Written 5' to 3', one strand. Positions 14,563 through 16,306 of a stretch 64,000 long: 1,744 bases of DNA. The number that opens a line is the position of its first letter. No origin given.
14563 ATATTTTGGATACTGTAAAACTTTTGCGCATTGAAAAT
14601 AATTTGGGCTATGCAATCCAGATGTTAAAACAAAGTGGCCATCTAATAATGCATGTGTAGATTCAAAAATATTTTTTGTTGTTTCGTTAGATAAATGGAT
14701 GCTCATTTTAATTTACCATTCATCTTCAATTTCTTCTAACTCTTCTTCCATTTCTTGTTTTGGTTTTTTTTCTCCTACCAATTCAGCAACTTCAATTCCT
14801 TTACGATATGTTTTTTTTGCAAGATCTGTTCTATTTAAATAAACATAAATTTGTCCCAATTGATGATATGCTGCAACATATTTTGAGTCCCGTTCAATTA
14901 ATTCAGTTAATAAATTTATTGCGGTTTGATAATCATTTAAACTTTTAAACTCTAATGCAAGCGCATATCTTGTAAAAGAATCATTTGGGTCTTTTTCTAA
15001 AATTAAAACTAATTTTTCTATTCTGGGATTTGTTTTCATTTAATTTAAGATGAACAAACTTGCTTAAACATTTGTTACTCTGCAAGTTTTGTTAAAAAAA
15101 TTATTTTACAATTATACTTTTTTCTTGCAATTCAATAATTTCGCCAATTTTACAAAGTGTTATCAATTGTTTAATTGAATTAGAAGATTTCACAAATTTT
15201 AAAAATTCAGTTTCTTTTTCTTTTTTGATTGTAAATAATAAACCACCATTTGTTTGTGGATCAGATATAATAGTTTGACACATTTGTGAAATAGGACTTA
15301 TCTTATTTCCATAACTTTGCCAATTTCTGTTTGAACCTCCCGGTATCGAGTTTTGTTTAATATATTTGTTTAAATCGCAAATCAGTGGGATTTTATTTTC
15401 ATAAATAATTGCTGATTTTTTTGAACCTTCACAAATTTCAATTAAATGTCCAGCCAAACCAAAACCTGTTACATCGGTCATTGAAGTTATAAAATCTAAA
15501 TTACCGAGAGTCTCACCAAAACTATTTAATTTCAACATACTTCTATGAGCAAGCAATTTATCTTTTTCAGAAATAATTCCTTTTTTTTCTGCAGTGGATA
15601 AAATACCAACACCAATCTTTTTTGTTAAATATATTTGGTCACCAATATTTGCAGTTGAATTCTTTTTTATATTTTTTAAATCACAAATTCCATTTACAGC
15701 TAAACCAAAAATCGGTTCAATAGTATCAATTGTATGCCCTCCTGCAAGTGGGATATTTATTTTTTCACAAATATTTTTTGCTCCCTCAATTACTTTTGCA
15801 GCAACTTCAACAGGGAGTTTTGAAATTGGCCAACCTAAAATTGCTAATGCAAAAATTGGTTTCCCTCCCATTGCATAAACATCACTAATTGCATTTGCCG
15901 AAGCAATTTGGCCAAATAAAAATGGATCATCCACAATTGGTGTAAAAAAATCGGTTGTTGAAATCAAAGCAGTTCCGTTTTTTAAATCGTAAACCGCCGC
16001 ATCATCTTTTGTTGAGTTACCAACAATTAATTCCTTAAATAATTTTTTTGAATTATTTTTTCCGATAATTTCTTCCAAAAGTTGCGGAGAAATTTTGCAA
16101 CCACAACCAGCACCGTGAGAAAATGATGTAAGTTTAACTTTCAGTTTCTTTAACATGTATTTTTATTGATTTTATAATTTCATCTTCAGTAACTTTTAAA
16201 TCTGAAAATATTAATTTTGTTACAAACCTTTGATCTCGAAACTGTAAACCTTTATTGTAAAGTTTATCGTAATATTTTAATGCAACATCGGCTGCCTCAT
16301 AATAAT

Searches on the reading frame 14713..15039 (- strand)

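Call 3: search_protein_families(library=pfam, proteins=[window:14713-15039:-])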
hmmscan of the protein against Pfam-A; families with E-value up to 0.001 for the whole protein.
window:14713-15039:- (108 aa): 12 families
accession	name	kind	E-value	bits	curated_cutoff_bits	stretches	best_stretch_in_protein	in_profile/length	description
PF13181.12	TPR_8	-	5.6e-11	42.1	25.7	1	56-85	2-31/34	Tetratricopeptide repeat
PF13431.12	TPR_17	-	6.1e-09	35.9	24.4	0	43-75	1-33/34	Tetratricopeptide repeat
PF13424.12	TPR_12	-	9.6e-09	35.8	30.1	1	32-86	21-76/77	Tetratricopeptide repeat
PF14561.12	TPR_20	-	4e-07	30.7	25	1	3-80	4-83/90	Tetratricopeptide repeat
PF00515.34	TPR_1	-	4e-07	30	27.8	1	56-85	2-31/34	Tetratricopeptide repeat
PF07719.23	TPR_2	-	1.2e-06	28.6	27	0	56-84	2-30/34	Tetratricopeptide repeat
PF14559.12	TPR_19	-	2.3e-06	28.3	25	1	35-81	5-51/68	Tetratricopeptide repeat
PF13428.12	TPR_14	-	2.2e-05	25.1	23.5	0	24-64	4-44/44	Tetratricopeptide repeat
PF13174.12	TPR_6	-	2.5e-05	25.1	26.3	0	57-80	2-25/33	Tetratricopeptide repeat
PF13414.12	TPR_11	-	6.7e-05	22.9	26.8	1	30-65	3-38/42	TPR repeat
PF13176.12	TPR_7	-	0.00032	21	27.9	0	57-81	1-25/36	Tetratricopeptide repeat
PF13432.12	TPR_16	-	0.0005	20.9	32.7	0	25-73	1-47/65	Tetratricopeptide repeat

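Call 4: search_protein_families(library=ncbifam, proteins=[window:14713-15039:-])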
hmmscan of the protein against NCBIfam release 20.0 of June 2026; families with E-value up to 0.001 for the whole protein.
window:14713-15039:- (108 aa): 3 families
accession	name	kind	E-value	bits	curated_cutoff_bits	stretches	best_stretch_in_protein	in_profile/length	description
TIGR02521.1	type_IV_pilW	equivalog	1.2e-06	28.3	154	1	23-85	33-95/234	type IV pilus biogenesis/stability protein PilW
NF040959.1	MamA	equivalog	2.5e-05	23.8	200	1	7-84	125-202/204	magnetosome protein MamA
NF052415.1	T3SS_chap_SctY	equivalog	0.00039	20.9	70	1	14-80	33-102/106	type III secretion apparatus assembly chaperone SctY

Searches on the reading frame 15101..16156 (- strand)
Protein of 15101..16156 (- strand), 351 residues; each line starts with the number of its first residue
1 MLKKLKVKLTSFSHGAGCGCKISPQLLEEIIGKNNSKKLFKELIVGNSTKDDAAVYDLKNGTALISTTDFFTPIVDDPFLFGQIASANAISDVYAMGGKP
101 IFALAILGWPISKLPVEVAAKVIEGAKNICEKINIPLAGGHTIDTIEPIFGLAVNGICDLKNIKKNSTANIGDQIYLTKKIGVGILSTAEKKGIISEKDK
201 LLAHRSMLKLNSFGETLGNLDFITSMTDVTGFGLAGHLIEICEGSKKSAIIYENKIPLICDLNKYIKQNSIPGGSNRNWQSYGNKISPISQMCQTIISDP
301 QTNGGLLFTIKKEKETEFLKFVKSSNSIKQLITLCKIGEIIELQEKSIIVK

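Call 3: search_protein_families(library=pfam, proteins=[window:15101-16156:-])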
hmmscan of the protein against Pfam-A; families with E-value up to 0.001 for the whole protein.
window:15101-16156:- (351 aa): 2 families
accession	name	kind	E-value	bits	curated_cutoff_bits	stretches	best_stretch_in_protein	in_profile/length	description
PF00586.29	AIRS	-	6.2e-27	94.7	24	1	51-157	2-111/112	AIR synthase related protein, N-terminal domain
PF02769.27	AIRS_C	-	2.1e-15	57.7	23.1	1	171-350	2-155/156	AIR synthase related protein, C-terminal domain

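Call 4: search_protein_families(library=ncbifam, proteins=[window:15101-16156:-])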
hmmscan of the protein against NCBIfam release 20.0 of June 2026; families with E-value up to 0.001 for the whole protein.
window:15101-16156:- (351 aa): 15 families
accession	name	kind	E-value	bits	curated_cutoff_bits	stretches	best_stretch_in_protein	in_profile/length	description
NF002098.0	PRK00943.1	equivalog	1.4e-140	468.1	299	1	5-348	4-342/347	selenide, water dikinase SelD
TIGR00476.1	selD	equivalog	1.1e-117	392.7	125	1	8-314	1-310/311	selenide, water dikinase SelD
NF010705.0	PRK14105.1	equivalog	1e-43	149.5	291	1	5-259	4-271/345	selenide, water dikinase SelD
TIGR04369.1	fusion_not_SelD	hypoth_equivalog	1.6e-30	105.9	700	1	13-317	353-688/701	oxidoreductase/SelD-related fusion protein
TIGR01379.1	thiL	equivalog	6.6e-25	87.8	184.15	1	39-267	13-247/320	thiamine-phosphate kinase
TIGR03267.1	methan_mark_2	hypoth_equivalog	9.6e-17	61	365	1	41-263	36-255/323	methanogenesis marker 2 protein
TIGR02124.1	hypE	equivalog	3.8e-13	49.1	251.6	1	13-259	5-246/332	hydrogenase expression/formation protein HypE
TIGR04049.1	AIR_rel_sll0787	hypoth_equivalog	8.8e-13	48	321.3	1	48-257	41-242/318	sll0787 family AIR synthase-like protein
NF004351.0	PRK05731.1-4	equivalog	1.2e-11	44.3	324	1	50-249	38-240/321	thiamine-phosphate kinase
NF004353.0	PRK05731.2-2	equivalog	4.2e-10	39.2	301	1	38-265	7-234/311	thiamine-phosphate kinase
NF004354.0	PRK05731.2-3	equivalog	1.8e-08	34.1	204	1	88-252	56-214/273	thiamine-phosphate kinase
NF004350.0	PRK05731.1-1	equivalog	4.5e-06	25.8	441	1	63-269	48-252/325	thiamine-phosphate kinase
NF002290.1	PRK01213.1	equivalog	5.8e-06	24.8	648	1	49-249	422-637/723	phosphoribosylformylglycinamidine synthase subunit PurL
TIGR01736.1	FGAM_synth_II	equivalog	3.8e-05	22.2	525.75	1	51-242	419-627/718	phosphoribosylformylglycinamidine synthase subunit PurL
TIGR04050.1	MSMEG_0567_Cter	hypoth_equivalog_domain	4.1e-05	23.2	312.2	1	61-255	41-225/296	MSMEG_0567/sll0787 family protein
